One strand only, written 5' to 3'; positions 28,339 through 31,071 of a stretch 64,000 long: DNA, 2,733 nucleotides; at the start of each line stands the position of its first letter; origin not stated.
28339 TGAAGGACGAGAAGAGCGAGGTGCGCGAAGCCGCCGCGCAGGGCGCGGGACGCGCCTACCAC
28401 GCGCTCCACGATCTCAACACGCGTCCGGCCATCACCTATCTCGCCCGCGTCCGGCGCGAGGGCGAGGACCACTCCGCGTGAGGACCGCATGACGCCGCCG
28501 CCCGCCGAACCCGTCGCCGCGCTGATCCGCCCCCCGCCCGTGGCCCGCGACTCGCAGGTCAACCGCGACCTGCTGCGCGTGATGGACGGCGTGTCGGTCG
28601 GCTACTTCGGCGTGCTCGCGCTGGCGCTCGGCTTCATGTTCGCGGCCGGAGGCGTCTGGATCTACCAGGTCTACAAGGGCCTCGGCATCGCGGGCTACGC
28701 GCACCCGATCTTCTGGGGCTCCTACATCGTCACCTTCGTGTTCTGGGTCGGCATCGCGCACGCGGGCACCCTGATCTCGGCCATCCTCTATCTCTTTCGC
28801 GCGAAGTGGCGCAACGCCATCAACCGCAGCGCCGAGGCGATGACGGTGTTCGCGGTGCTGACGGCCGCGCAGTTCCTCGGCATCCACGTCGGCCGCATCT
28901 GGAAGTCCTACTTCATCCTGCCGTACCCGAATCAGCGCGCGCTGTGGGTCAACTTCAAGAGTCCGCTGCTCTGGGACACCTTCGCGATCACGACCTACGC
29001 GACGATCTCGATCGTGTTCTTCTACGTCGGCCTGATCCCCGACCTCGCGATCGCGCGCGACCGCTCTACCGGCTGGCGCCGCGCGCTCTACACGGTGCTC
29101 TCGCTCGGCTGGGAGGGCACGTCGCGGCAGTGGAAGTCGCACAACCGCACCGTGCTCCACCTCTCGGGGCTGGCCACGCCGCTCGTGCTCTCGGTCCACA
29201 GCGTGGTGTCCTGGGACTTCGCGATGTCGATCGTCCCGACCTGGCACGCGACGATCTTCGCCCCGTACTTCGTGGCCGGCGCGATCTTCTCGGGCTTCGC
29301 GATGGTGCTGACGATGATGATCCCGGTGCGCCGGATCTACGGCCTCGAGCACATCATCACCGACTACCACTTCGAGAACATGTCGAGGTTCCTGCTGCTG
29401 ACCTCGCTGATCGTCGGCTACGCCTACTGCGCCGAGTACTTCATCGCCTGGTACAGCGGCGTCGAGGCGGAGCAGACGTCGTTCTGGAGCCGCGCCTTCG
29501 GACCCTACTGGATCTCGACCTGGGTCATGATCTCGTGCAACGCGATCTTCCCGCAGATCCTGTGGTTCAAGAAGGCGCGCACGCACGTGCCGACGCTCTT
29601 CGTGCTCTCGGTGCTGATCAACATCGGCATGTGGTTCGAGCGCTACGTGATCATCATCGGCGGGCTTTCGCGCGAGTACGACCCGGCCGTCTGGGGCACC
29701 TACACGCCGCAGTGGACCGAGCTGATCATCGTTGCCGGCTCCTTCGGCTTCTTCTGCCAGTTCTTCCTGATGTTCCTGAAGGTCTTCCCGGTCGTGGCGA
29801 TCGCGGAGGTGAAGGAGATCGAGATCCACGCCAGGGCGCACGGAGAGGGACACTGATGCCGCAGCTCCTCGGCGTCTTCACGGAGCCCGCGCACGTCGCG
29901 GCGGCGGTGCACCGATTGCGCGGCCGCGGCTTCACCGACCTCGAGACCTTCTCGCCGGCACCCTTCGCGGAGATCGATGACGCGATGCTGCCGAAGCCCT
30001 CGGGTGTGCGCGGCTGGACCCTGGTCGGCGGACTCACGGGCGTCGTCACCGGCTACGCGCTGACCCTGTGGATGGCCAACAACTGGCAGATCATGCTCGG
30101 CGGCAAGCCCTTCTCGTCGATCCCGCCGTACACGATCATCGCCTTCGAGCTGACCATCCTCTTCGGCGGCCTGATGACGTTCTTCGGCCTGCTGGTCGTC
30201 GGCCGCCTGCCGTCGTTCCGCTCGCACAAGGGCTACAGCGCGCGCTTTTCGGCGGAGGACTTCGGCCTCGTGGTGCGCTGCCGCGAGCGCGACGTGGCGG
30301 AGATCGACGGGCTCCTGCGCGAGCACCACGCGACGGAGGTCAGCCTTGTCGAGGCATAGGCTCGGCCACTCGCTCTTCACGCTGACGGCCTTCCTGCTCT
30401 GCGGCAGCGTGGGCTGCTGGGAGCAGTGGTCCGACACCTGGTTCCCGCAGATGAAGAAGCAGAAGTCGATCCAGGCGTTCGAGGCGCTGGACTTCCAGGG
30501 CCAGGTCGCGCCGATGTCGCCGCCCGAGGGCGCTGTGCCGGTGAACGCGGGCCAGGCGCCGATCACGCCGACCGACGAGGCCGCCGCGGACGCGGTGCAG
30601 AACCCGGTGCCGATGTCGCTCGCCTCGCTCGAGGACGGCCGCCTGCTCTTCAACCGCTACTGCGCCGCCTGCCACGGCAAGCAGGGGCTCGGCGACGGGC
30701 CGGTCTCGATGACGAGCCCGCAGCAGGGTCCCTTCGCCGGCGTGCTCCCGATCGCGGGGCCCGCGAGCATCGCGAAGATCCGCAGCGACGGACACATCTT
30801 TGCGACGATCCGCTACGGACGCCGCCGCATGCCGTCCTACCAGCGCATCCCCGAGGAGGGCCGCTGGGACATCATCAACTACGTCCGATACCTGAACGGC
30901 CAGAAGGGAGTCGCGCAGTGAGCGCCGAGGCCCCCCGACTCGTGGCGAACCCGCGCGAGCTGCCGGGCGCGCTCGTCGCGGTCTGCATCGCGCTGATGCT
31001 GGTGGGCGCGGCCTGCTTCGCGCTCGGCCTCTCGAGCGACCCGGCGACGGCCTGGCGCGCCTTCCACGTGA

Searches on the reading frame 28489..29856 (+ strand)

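Call 10: search_protein_families(library=pfam, proteins=[window:28489-29856:+], max_evalue=0.001)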
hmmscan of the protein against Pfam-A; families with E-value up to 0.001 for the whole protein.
window:28489-29856:+ (455 aa): 1 family
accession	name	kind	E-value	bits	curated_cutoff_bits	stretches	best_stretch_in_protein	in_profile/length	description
PF03916.19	NrfD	-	3.6e-21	76.6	25.8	1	71-393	6-309/313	Polysulphide reductase, NrfD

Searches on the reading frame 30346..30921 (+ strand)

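Call 10: search_protein_families(library=pfam, proteins=[window:30346-30921:+], max_evalue=0.001)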
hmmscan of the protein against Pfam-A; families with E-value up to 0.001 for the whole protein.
window:30346-30921:+ (191 aa): 2 families
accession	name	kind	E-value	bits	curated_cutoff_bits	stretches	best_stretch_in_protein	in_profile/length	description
PF13442.11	Cytochrome_CBB3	-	2e-11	44.5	27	1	94-180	2-68/68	Cytochrome C oxidase, cbb3-type, subunit III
PF00034.26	Cytochrom_C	-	2.3e-07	32.5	21.3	1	96-183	2-89/90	Cytochrome c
